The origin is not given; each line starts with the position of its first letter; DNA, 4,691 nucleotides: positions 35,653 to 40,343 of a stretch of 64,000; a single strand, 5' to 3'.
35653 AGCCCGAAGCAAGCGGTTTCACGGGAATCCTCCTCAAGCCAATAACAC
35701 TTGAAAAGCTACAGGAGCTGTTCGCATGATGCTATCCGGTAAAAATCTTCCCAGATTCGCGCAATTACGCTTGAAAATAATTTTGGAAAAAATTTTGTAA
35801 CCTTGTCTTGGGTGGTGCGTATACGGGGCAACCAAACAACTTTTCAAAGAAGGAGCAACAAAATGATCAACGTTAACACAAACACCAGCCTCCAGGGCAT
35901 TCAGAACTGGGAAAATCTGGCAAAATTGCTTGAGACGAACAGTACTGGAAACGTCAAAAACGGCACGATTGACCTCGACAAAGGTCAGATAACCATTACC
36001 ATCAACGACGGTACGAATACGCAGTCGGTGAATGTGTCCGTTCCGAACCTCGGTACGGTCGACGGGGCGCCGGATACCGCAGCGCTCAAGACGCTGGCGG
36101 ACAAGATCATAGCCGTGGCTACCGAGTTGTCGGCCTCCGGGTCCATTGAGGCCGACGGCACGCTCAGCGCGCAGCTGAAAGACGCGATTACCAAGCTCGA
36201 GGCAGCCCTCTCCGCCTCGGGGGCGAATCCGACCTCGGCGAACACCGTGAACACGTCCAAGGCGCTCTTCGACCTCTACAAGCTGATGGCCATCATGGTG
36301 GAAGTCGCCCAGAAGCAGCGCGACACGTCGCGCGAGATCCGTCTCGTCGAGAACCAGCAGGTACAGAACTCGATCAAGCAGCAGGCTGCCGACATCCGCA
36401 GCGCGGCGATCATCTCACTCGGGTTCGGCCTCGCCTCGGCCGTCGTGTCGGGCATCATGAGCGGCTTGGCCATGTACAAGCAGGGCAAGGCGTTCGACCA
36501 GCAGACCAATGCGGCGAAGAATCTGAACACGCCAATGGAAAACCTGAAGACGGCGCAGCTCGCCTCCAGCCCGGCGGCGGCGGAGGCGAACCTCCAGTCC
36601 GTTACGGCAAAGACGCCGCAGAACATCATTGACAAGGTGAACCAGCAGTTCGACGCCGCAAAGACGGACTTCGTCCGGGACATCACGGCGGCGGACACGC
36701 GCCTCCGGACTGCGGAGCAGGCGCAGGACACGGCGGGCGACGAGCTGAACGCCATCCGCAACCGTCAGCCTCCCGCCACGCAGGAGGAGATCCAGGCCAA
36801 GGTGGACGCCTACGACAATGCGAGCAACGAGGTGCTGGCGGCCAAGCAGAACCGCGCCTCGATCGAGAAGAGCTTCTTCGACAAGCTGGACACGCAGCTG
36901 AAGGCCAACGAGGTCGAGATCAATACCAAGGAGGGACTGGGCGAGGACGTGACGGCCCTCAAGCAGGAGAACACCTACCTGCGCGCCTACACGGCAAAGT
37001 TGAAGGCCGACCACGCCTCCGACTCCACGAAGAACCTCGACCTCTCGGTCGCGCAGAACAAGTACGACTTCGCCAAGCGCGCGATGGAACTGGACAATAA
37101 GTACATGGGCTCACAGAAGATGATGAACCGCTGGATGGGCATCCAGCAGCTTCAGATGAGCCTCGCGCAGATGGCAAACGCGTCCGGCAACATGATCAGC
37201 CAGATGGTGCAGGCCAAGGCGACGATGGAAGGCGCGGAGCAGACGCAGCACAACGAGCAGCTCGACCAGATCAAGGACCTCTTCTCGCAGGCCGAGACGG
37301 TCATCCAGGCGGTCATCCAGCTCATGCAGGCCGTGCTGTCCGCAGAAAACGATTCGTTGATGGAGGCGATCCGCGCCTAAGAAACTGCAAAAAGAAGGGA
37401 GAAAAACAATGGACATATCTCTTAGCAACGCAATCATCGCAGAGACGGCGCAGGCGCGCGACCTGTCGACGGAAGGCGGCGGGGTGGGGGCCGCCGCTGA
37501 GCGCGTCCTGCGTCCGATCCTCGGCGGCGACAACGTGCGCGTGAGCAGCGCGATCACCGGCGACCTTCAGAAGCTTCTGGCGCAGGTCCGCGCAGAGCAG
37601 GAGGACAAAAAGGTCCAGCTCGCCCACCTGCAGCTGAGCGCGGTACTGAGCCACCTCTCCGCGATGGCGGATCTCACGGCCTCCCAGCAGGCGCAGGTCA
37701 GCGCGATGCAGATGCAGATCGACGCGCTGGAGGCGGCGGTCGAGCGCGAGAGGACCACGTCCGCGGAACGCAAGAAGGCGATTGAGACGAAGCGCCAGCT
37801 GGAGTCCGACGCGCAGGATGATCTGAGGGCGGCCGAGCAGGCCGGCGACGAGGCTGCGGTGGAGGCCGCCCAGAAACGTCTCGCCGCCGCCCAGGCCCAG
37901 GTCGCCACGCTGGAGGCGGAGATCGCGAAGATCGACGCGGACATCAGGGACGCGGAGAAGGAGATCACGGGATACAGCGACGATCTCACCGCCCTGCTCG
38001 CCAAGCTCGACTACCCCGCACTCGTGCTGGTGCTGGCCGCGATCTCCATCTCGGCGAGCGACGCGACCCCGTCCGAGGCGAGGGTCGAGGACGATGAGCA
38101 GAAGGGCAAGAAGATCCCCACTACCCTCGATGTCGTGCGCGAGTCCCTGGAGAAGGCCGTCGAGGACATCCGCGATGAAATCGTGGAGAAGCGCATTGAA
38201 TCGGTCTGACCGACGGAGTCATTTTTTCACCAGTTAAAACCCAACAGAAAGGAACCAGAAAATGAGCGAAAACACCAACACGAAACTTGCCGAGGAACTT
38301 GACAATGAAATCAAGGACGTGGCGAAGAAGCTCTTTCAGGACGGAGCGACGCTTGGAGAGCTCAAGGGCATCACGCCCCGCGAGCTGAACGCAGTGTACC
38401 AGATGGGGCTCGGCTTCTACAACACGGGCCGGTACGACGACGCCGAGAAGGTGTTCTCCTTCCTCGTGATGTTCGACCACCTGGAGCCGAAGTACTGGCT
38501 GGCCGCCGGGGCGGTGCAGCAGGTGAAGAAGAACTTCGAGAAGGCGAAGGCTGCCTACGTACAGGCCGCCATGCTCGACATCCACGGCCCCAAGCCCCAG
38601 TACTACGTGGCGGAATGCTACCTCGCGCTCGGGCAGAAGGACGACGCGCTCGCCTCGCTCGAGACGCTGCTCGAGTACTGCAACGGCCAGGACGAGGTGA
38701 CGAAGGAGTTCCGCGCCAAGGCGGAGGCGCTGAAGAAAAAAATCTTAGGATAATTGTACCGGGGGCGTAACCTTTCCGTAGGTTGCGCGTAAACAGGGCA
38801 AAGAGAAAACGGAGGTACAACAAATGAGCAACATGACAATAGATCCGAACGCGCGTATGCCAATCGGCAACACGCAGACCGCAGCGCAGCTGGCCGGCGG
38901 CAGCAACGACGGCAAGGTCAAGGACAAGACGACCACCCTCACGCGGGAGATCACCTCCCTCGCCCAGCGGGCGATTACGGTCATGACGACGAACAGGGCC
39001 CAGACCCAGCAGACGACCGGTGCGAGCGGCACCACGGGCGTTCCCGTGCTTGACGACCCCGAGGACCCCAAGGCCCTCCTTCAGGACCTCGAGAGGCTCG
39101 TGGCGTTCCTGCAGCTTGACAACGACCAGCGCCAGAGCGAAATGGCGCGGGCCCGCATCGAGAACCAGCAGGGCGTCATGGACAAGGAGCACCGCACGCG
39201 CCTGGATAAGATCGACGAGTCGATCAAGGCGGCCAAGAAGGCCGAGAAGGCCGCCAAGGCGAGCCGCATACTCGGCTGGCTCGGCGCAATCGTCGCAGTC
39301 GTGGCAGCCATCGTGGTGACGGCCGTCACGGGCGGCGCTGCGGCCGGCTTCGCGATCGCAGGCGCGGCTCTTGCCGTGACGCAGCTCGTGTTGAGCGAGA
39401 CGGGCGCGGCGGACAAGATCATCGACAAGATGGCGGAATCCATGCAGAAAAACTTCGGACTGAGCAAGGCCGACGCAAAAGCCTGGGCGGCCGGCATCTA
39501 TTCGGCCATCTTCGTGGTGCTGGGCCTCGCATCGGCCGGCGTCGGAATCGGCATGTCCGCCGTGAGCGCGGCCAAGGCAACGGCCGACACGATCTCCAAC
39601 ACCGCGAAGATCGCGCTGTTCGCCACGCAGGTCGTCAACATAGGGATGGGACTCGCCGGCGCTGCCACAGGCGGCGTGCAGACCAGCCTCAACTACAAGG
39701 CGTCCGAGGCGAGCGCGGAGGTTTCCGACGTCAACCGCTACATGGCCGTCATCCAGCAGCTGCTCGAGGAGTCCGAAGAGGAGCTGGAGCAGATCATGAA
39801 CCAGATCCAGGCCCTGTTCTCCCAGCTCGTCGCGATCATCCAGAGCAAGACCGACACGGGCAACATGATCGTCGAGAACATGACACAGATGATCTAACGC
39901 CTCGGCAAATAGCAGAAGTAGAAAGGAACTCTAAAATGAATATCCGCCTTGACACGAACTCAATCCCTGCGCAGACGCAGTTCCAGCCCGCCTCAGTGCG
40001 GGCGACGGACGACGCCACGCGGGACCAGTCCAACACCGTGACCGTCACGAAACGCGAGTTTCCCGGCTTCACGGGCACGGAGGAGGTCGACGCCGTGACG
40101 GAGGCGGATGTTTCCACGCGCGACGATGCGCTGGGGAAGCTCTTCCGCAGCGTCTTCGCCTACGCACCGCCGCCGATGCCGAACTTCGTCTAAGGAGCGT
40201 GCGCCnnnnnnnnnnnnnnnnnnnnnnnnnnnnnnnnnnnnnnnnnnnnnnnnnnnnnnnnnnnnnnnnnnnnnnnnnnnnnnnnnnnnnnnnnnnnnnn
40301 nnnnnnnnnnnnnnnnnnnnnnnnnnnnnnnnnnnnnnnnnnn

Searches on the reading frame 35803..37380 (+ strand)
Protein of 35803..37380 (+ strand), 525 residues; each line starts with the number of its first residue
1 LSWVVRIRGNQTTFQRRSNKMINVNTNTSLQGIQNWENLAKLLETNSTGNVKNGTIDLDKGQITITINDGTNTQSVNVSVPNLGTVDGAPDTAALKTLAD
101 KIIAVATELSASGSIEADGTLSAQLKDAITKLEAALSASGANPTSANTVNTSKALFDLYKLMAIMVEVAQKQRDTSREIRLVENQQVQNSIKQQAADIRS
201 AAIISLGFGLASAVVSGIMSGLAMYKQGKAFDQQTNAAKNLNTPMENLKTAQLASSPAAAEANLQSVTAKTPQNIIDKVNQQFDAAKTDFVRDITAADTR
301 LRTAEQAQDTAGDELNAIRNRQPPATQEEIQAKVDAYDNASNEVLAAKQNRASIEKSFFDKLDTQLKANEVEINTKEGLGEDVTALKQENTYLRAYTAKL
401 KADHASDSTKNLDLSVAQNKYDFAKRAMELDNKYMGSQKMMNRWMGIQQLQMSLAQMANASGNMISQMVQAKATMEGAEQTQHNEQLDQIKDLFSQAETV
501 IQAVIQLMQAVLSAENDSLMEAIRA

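Call 6: search_protein_families(library=pfam, proteins=[window:35803-37380:+], max_evalue=0.01)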
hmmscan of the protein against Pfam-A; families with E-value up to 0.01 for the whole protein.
window:35803-37380:+ (525 aa): 0 families

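Call 57: search_protein_families(library=ncbifam, proteins=[window:35803-37380:+], max_evalue=0.01)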
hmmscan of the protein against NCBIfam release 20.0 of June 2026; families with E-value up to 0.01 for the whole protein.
window:35803-37380:+ (525 aa): 1 family
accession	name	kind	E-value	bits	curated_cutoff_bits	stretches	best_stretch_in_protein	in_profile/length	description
NF038055.1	T3SS_SctB_pilot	subfamily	1.9e-07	30.9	37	1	96-302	62-225/313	type III secretion system translocon subunit SctB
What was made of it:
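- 35803..37380 (+): SctB-like translocon protein. The ORF as listed starts at 35803; the likely true start is ATG 35863, preceded by an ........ ribosome-binding site. NCBIfam T3SS_SctB 1.9e-7, below cut-off (call 57).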

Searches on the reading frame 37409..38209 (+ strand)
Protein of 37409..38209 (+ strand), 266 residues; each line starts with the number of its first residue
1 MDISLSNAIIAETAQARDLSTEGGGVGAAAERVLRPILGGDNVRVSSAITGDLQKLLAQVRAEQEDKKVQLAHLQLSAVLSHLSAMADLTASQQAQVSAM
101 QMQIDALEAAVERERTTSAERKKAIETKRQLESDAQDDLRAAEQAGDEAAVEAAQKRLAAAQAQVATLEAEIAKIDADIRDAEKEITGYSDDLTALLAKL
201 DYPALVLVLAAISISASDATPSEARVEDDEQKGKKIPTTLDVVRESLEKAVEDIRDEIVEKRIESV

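Call 6: search_protein_families(library=pfam, proteins=[window:37409-38209:+], max_evalue=0.01)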
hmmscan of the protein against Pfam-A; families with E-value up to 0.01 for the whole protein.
window:37409-38209:+ (266 aa): 2 families
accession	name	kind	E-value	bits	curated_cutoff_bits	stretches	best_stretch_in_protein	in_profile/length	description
PF14362.11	DUF4407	-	0.0032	17.3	31.3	1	57-199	114-252/297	Domain of unknown function (DUF4407)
PF13166.12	AAA_13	-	0.0059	15.8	36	0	51-194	331-468/713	AAA domain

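Call 57: search_protein_families(library=ncbifam, proteins=[window:37409-38209:+], max_evalue=0.01)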
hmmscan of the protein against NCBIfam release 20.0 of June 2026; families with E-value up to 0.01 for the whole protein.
window:37409-38209:+ (266 aa): 3 families
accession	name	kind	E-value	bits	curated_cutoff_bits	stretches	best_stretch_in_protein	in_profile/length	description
TIGR02169.1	SMC_prok_A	equivalog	5e-05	21.2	729.4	1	52-255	763-969/1165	chromosome segregation protein SMC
TIGR02168.1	SMC_prok_B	equivalog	0.00098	16.9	567.35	1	58-252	717-913/1181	chromosome segregation protein SMC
NF045487.1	ASRP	equivalog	0.0049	15.5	300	0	80-225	141-454/593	archaea-specific SMC-related protein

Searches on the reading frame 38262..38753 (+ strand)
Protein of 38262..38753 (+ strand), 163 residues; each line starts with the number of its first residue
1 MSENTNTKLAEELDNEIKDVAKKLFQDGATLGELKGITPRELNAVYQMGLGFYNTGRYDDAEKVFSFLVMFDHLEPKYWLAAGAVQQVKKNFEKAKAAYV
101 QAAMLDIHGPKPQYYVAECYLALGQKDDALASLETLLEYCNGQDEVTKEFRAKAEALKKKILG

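Call 6: search_protein_families(library=pfam, proteins=[window:38262-38753:+], max_evalue=0.01)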
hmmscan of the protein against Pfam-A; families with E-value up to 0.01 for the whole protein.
window:38262-38753:+ (163 aa): 11 families
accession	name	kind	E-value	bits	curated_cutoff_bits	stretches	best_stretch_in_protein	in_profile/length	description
PF07719.23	TPR_2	-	3.4e-11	42.8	27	1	113-140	4-31/34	Tetratricopeptide repeat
PF14559.12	TPR_19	-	3.8e-08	34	25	1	90-138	5-53/68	Tetratricopeptide repeat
PF00515.34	TPR_1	-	6.3e-06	26.2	27.8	0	114-135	5-26/34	Tetratricopeptide repeat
PF13174.12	TPR_6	-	2.2e-05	25.2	26.3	1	113-138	3-28/33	Tetratricopeptide repeat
PF13428.12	TPR_14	-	2.6e-05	24.9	23.5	0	112-139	3-30/44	Tetratricopeptide repeat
PF10255.15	Paf67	-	3.9e-05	23.3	27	0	37-95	157-215/397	RNA polymerase I-associated factor PAF67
PF12895.13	ANAPC3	-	4.2e-05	24.2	27.2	1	55-135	2-81/82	Anaphase-promoting complex, cyclosome, subunit 3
PF07720.18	TPR_3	-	4.8e-05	23.8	20.7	0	49-68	8-27/34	Tetratricopeptide repeat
PF13181.12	TPR_8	-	0.00027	21.3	25.7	0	117-139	8-30/34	Tetratricopeptide repeat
PF13432.12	TPR_16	-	0.00058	20.7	32.7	0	46-99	1-53/65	Tetratricopeptide repeat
PF13176.12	TPR_7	-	0.0047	17.4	27.9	0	117-138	6-27/36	Tetratricopeptide repeat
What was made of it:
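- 38262..38753 (+): TPR class II T3S chaperone. TPR_2 3.4e-11 and TPR_19 (call 6).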

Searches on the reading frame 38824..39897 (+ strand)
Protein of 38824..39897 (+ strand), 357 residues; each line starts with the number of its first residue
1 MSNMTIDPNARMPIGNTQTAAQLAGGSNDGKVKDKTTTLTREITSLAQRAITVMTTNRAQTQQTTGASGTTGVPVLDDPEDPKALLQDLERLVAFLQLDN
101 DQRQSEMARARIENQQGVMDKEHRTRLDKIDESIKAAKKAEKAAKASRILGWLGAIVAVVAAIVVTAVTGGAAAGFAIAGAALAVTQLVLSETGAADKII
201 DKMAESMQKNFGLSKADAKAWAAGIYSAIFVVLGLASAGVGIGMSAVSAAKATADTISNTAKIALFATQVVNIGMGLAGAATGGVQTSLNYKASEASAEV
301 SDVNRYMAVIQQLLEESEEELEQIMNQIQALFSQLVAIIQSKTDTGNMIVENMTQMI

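Call 6: search_protein_families(library=pfam, proteins=[window:38824-39897:+], max_evalue=0.01)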
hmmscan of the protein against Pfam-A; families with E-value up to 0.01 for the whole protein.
window:38824-39897:+ (357 aa): 2 families
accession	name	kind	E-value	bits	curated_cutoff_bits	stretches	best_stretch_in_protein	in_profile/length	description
PF04888.17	SseC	-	1.2e-16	61.6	30.2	2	96-264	8-186/312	Secretion system effector C (SseC) like family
PF20990.2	DUF2207_C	-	0.00089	19.5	33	1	86-186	71-177/247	Predicted membrane protein (DUF2207) C-terminal domain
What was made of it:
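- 38824..39897 (+): SseC-family (SctE-like) translocator. PF04888 1.2e-16 (call 6).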

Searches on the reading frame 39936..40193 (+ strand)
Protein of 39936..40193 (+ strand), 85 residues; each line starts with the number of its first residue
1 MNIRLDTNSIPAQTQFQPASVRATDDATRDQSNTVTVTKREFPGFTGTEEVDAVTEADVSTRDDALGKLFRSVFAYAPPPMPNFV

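Call 6: search_protein_families(library=pfam, proteins=[window:39936-40193:+], max_evalue=0.01)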
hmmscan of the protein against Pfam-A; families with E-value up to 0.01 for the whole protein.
window:39936-40193:+ (85 aa): 0 families

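Call 50: search_protein_families(library=pfam, proteins=[window:39936-40193:+], max_evalue=0.01)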
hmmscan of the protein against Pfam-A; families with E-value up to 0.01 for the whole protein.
window:39936-40193:+ (85 aa): 0 families

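Call 57: search_protein_families(library=ncbifam, proteins=[window:39936-40193:+], max_evalue=0.01)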
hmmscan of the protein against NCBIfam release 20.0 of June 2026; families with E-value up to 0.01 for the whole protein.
window:39936-40193:+ (85 aa): 1 family
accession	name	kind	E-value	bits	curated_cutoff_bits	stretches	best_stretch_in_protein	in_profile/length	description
NF033208.1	choice_anch_E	domain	0.002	18.4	23.8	1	13-60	96-144/172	choice-of-anchor E domain-containing protein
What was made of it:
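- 39936..40193 (+): orf85: small protein of the family that follows the T3SS-linked ECF sigma gene in relatives. It is a candidate anti-sigma or regulatory partner. No Pfam or NCBIfam family (calls 50, 57).
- orf85 has no recognisable anti-sigma domain (calls 50, 57).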

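Call 79: search_protein_families(library=padloc, proteins=[window:39936-40193:+], max_evalue=0.001)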
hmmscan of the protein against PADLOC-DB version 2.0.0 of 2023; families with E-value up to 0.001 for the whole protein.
window:39936-40193:+ (85 aa): 0 families
